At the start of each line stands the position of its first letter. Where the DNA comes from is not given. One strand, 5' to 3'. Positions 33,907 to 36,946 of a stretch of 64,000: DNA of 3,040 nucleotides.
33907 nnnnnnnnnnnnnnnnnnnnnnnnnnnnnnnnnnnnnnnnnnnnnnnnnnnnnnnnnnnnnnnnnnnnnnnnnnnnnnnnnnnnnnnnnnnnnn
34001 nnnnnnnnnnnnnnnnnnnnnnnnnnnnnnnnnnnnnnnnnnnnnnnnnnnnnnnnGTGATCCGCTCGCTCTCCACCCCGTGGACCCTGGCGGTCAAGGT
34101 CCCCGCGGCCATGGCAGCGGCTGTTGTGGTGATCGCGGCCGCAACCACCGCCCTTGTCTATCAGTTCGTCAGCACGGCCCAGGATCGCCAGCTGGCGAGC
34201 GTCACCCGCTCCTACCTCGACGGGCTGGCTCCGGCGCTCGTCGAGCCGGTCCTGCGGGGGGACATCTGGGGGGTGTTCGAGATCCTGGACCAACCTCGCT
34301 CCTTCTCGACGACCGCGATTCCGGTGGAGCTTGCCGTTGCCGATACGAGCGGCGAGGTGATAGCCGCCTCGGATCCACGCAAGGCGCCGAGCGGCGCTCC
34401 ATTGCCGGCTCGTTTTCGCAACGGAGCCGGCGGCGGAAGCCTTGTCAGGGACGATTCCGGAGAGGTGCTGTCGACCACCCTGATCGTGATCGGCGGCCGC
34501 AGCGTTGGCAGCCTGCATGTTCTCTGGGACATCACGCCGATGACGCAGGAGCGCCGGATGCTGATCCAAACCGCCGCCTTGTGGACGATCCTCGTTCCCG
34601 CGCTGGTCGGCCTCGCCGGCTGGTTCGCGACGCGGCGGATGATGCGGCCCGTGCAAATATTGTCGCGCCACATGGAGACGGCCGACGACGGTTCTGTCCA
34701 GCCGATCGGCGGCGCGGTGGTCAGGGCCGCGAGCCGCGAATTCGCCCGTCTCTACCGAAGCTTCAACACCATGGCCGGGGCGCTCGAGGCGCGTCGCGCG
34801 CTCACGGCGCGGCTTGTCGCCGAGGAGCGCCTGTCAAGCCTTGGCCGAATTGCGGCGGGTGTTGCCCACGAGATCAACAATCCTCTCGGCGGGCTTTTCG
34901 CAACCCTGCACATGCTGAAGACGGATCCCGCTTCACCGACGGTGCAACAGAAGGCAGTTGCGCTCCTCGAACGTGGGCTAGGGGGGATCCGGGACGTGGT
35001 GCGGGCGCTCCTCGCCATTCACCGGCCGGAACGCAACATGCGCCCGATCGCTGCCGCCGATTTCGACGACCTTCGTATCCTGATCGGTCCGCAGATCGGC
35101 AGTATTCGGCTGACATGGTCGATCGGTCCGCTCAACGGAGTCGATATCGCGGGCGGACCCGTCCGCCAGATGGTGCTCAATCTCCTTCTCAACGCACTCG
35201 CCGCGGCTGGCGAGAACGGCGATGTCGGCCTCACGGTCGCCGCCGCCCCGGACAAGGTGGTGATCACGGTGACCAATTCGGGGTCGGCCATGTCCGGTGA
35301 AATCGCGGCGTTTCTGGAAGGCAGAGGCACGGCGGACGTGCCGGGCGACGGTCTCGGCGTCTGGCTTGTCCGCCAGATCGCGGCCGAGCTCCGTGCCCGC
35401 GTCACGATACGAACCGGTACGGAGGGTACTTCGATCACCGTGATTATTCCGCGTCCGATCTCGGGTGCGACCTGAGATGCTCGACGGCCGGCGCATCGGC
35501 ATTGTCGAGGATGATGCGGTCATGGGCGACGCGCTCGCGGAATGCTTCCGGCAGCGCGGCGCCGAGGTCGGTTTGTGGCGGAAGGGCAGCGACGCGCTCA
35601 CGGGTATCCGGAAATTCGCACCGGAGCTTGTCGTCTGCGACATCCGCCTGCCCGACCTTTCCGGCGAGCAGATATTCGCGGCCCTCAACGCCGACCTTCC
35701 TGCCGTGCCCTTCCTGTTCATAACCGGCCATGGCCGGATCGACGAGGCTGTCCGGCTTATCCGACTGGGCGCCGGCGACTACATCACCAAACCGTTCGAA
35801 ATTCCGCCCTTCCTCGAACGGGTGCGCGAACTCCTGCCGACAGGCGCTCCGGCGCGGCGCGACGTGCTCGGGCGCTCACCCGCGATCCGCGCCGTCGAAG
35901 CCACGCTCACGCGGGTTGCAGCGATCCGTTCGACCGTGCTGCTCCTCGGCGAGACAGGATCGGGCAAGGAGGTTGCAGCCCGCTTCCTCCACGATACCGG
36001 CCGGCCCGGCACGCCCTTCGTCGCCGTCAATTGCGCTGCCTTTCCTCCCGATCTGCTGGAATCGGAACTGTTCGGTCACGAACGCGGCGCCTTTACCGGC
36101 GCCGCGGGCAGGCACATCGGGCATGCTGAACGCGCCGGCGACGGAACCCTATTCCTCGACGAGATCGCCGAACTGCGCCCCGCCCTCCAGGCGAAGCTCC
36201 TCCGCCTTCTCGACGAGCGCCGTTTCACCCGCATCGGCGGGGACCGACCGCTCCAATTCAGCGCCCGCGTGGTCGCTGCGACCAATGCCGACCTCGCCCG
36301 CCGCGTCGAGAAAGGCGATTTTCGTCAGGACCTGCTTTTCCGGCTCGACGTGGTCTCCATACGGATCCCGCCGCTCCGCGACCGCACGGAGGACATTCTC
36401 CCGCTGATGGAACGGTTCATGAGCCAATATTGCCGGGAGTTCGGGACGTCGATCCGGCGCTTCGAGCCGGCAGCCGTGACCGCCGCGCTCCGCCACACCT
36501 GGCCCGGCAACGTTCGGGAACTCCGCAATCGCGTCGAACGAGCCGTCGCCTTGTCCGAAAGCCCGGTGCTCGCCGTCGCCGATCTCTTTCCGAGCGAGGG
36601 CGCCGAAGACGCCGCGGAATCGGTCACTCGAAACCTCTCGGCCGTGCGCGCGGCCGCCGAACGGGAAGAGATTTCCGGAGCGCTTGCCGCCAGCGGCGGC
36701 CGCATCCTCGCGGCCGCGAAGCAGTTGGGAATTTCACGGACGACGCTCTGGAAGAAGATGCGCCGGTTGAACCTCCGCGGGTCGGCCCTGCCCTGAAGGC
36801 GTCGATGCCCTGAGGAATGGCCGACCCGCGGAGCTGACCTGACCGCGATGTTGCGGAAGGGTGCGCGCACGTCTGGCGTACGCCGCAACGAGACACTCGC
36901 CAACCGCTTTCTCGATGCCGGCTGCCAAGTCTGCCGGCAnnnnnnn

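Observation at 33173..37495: Orphan PhnD-like binding protein + histidine kinase + sigma54 activator, wired to a small secreted Sel1-repeat protein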

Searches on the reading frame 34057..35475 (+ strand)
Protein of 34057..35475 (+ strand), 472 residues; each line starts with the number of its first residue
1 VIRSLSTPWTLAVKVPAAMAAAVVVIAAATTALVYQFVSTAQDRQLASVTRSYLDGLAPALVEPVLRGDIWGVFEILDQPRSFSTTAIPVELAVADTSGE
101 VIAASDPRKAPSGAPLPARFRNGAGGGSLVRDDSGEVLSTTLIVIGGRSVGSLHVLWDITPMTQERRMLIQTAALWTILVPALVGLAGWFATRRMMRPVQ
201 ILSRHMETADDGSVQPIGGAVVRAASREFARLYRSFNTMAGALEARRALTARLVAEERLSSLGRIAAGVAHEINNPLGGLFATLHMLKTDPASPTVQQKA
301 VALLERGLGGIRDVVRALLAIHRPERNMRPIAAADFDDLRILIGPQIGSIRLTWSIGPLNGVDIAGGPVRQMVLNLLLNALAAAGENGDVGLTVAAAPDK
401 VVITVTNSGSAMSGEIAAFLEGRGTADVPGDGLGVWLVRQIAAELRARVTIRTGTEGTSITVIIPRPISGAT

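Call 4: search_protein_families(library=pfam, proteins=[window:34057-35475:+], max_evalue=0.01)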
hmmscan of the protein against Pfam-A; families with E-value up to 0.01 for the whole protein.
window:34057-35475:+ (472 aa): 4 families
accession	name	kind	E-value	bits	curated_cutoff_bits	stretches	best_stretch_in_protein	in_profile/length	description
PF02518.31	HATPase_c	-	3.7e-12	47.1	26.4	1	369-467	6-110/111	Histidine kinase-, DNA gyrase B-, and HSP90-like ATPase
PF00512.31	HisKA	-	1.7e-07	31.6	26.9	1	262-325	2-64/66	His Kinase A (phospho-acceptor) domain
PF00672.30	HAMP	-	4.8e-05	24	25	1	191-244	2-52/53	HAMP domain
PF13581.12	HATPase_c_2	-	0.00011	22.6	27.4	1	377-463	40-126/127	Histidine kinase-like ATPase domain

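Call 6: search_protein_families(library=ncbifam, proteins=[window:34057-35475:+], max_evalue=0.01)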
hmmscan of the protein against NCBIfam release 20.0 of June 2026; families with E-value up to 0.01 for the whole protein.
window:34057-35475:+ (472 aa): 41 families (the best 25 are shown)
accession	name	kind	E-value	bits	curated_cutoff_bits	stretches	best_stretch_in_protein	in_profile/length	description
NF008468.0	PRK11360.1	equivalog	1.3e-21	76.6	646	1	244-466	378-608/616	two-component system sensor histidine kinase AtoS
NF007688.0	PRK10364.1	equivalog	1.6e-19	70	479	1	242-465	220-450/460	two-component system sensor histidine kinase ZraS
NF052574.1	HisKinEspCMyxo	equivalog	1.1e-13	50.3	1200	1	241-465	396-636/785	serine histidine kinase EspC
NF052573.1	HisKinEspAMyxo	equivalog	2.1e-12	45.9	1400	1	245-441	367-585/755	serine histidine kinase EspA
NF038348.1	T2SS_HK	subfamily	1.4e-11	43.5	450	2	252-289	317-354/574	histidine kinase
NF040691.1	MtrAB_MtrB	equivalog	3.4e-11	42.8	450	1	155-414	169-432/507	MtrAB system histidine kinase MtrB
TIGR02916.1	PEP_his_kin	equivalog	1.3e-09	37.2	300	1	237-465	450-679/679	XrtA/PEP-CTERM system histidine kinase PrsK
NF053867.1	SprKinKinDBac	equivalog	1.8e-09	36.6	775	1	257-465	281-496/500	sporulation kinase KinD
NF008312.0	PRK11100.1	equivalog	2.3e-09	36.6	356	1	159-465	173-473/477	two-component system sensor histidine kinase CreC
NF010411.0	PRK13837.1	equivalog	2.6e-09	35.6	647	1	245-417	433-608/828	two-component system VirA-like sensor kinase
NF047497.1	HK_LIC_12097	equivalog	6e-08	31.8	500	1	258-465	146-365/367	LIC_12097 family sensor histidine kinase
TIGR01386.1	cztS_silS_copS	subfamily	1.5e-07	30.8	292.55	1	10-282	3-261/457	heavy metal sensor histidine kinase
NF058527.1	HistKinChvGCaul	equivalog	3.1e-07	29.5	740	1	178-289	233-333/535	two-component sensor histidine kinase ChvG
NF049962.1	HisKinFlgSCampy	equivalog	9.9e-07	28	600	1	256-280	126-150/338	fla regulon two-component system sensor histidine kinase FlgS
NF008025.0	PRK10755.1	equivalog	1.6e-06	27.1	314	1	175-464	71-354/362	two-component system sensor histidine kinase PmrB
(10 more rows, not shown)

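Call 79: find_homologous_proteins(query=window:34057-35475:+, max_evalue=1e-30)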
Query window:34057-35475:+ (472 aa): 837 proteins with E <= 1e-30 among 8000 candidates; the best 120 are listed.
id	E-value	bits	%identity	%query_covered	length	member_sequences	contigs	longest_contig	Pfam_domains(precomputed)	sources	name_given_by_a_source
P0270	7.5e-295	996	100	100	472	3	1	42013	PF13581.13,PF02518.32,PF00512.32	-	-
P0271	1.4e-185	635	64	99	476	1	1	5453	PF02518.32,PF00512.32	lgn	-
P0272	7.7e-127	442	51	97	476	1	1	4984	PF13581.13,PF02518.32,PF00512.32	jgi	jgi:signal transduction histidine kinase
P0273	1.5e-105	372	45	98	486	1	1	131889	PF13581.13,PF02518.32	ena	-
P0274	3.4e-104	367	48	88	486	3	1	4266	PF02518.32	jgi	jgi:signal transduction histidine kinase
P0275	3.9e-104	367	43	95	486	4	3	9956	PF10090.16,PF02518.32,PF00512.32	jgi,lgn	jgi:signal transduction histidine kinase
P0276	9.7e-104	366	43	93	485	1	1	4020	PF02518.32,PF00512.32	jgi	jgi:signal transduction histidine kinase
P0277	6.3e-103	363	46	90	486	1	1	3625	PF02518.32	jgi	jgi:signal transduction histidine kinase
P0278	1.4e-102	362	43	95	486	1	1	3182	PF10090.16,PF02518.32,PF00512.32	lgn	-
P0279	2.3e-102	361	46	90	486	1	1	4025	PF13581.13,PF02518.32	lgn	-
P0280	2.1e-101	358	42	99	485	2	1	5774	PF02518.32,PF00512.32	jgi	jgi:signal transduction histidine kinase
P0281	2.1e-101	358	44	92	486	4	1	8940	PF10090.16,PF02518.32,PF00512.32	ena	-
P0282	4.4e-101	357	45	92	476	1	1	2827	PF02518.32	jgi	jgi:signal transduction histidine kinase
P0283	1.5e-100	355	44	99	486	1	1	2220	PF02518.32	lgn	-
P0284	1.5e-100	355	43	94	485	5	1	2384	PF02518.32,PF00512.32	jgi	jgi:signal transduction histidine kinase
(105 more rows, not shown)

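Call 81: find_encoding_contigs(protein=P0272, flank=10000, max_places=3)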
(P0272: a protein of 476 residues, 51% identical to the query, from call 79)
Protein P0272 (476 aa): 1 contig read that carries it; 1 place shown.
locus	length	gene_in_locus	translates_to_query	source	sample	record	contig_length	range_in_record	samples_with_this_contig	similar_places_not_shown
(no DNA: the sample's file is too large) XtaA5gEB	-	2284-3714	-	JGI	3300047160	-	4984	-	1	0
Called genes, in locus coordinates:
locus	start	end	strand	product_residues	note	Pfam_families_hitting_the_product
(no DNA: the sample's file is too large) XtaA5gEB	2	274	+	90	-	?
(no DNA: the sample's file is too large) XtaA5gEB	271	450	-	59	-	-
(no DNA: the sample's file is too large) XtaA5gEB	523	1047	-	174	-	PF08238:Sel1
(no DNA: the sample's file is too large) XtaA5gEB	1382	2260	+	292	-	PF12974:Phosphonate-bd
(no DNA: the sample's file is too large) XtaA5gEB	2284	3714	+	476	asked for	PF00512:HisKA (weak), PF02518:HATPase_c, PF13581:HATPase_c_2 (weak)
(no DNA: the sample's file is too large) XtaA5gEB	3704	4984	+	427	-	?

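Call 82: find_encoding_contigs(protein=P0273, flank=10000, max_places=3)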
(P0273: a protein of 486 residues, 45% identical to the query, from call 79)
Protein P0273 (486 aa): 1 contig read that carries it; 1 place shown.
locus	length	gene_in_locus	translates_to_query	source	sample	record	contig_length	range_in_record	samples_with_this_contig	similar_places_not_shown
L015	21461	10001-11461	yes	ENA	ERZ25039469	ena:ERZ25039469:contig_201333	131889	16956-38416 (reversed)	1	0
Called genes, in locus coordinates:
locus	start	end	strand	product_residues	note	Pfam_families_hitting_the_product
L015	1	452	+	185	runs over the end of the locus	PF03592:Terminase_2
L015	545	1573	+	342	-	PF00291:PALP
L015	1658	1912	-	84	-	-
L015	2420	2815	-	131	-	-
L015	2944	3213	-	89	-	PF12840:HTH_20 (weak)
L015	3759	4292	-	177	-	PF01161:PBP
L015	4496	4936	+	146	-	PF04214:DUF411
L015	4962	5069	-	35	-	-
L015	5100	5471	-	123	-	PF25212:HVO_A0114 (weak)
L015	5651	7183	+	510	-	PF07732:Cu-oxidase_3, PF07731:Cu-oxidase_2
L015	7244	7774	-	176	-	PF03205:MobB, PF03308:MeaB (weak)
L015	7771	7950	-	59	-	-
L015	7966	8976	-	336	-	PF04055:Radical_SAM, PF13353:Fer4_12, PF06463:Mob_synth_C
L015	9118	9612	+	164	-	PF12974:Phosphonate-bd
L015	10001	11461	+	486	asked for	PF13581:HATPase_c_2 (weak), PF02518:HATPase_c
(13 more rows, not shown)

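Call 85: find_related_loci(query=P0272, collection=metagenome_contigs, flank=10000)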
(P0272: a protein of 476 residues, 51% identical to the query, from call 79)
Query P0272 (476 aa) in metagenome_contigs; peptide patterns used: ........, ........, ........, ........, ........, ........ (x = any residue, [..] = any of these).
81 stretches matched a pattern, but none encodes a relative of the query by tblastn (E <= 1e-3).

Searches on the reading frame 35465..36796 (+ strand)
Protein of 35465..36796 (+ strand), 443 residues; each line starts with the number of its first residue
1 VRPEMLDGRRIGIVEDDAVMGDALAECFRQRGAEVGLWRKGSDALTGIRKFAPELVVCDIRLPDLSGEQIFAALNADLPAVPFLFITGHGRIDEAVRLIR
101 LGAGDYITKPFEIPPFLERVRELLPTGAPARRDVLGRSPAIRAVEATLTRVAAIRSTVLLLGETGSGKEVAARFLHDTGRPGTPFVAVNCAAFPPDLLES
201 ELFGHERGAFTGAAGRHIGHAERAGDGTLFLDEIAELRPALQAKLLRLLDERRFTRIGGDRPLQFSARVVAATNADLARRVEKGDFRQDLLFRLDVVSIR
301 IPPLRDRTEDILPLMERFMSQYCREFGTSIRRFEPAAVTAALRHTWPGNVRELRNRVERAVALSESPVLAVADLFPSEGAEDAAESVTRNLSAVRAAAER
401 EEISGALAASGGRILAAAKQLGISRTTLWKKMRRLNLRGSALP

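Call 4: search_protein_families(library=pfam, proteins=[window:35465-36796:+], max_evalue=0.01)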
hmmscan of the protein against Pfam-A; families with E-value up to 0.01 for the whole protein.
window:35465-36796:+ (443 aa): 9 families
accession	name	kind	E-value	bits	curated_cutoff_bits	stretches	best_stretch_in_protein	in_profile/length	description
PF00158.32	Sigma54_activat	-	4.8e-59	199.3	20.2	1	135-299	2-167/168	Sigma-54 interaction domain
PF14532.12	Sigma54_activ_2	-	1.1e-22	81.2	25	1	135-304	1-138/138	Sigma-54 interaction domain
PF25601.1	AAA_lid_14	-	2e-21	76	27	1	305-378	1-74/87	AAA+ ATPase lid domain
PF00072.30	Response_reg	-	2.2e-21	76.6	30.2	1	12-120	2-110/111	Response regulator receiver domain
PF02954.25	HTH_8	-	8.7e-12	45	22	1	396-434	3-41/42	Bacterial regulatory protein, Fis family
PF07728.20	AAA_5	-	6.1e-08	33.2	22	1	158-275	2-123/139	AAA domain (dynein-related subfamily)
PF01078.27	Mg_chelatase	-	0.00013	21.8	20.3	0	217-274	98-157/207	Magnesium chelatase, subunit ChlI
PF13191.12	AAA_16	-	0.004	18.1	32.6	1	134-248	2-119/167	AAA ATPase domain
PF18024.7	HTH_50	-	0.0066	16.5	27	0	417-435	29-47/50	Helix-turn-helix domain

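Call 6: search_protein_families(library=ncbifam, proteins=[window:35465-36796:+], max_evalue=0.01)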
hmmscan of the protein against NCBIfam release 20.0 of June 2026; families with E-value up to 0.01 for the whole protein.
window:35465-36796:+ (443 aa): 98 families (the best 25 are shown)
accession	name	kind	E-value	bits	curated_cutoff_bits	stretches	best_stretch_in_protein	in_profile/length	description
NF008469.0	PRK11361.1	equivalog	4.7e-101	338.8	714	1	9-434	5-453/461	acetoacetate metabolism transcriptional regulator AtoC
TIGR02915.1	PEP_resp_reg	equivalog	3.6e-100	335.9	502.6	1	13-437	3-444/445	PEP-CTERM-box response regulator transcription factor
TIGR01818.1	ntrC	equivalog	1.4e-98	330.7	558.6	1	13-377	3-380/463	nitrogen regulation protein NR(I)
NF050807.1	TransRegFlbDCaul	equivalog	2.5e-90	303.5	750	1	30-436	22-439/454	sigma-54-dependent transcriptional regulator FlbD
NF051870.1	NAssimRespRegNtrX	equivalog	1.9e-89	300.6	600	1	11-435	4-450/452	nitrogen assimilation response regulator NtrX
TIGR01817.1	nifA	equivalog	1e-87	295.1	528.85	1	132-382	196-446/534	nif-specific transcriptional activator NifA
NF041552.1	TF_PrdR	equivalog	2e-87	293.9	795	1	132-434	267-575/577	sigma-54 dependent transcriptional regulator PrdR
NF007689.0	PRK10365.1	equivalog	7.4e-87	292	760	1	11-434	8-441/441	sigma-54-dependent response regulator transcription factor ZraR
NF041946.1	LuxO_transreg_Vib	equivalog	1.2e-84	284.7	800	1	27-379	15-380/463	quorum-sensing sigma-54 dependent transcriptional regulator LuxO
NF011695.0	PRK15115.1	equivalog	1.5e-82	277.8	763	1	11-438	9-439/445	two-component system response regulator GlrR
NF038308.1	RNA_repair_RtcR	equivalog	2.3e-82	277.5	650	1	134-376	182-434/530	RNA repair transcriptional activator RtcR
TIGR02329.1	propionate_PrpR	equivalog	8.5e-82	275.4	499.2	1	132-433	212-525/526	propionate catabolism operon regulatory protein PrpR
NF003451.0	PRK05022.1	equivalog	1.6e-80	271.3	476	1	130-438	188-511/512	nitric oxide reductase transcriptional regulator NorR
NF008176.1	PRK10923.1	equivalog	1.2e-79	268.1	620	1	11-385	6-391/469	nitrogen regulation protein NR(I)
NF011953.0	PRK15424.1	equivalog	2.1e-78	264.3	703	1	132-434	219-533/538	propionate catabolism operon regulatory protein PrpR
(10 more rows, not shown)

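Call 9: find_encoding_contigs(protein=window:35465-36796:+, flank=10000, max_places=6)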
Protein window:35465-36796:+ (443 aa): no gene with exactly this product is on record in the collection.

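Call 10: find_encoding_contigs(protein=window:35477-36796:+, flank=10000, max_places=6)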
Protein window:35477-36796:+ (439 aa): 1 contig read that carries it; 1 place shown.
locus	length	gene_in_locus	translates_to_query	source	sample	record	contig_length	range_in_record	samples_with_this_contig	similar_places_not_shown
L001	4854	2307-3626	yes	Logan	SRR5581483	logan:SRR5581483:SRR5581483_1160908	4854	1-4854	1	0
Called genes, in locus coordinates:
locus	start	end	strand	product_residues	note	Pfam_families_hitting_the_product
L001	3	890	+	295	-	?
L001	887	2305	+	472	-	PF00512:HisKA (weak), PF02518:HATPase_c, PF13581:HATPase_c_2 (faint)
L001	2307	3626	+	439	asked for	PF00072:Response_reg, PF00158:Sigma54_activat, PF14532:Sigma54_activ_2, PF07728:AAA_5, PF25601:AAA_lid_14, PF02954:HTH_8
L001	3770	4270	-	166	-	PF08238:Sel1 (faint)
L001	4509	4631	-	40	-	-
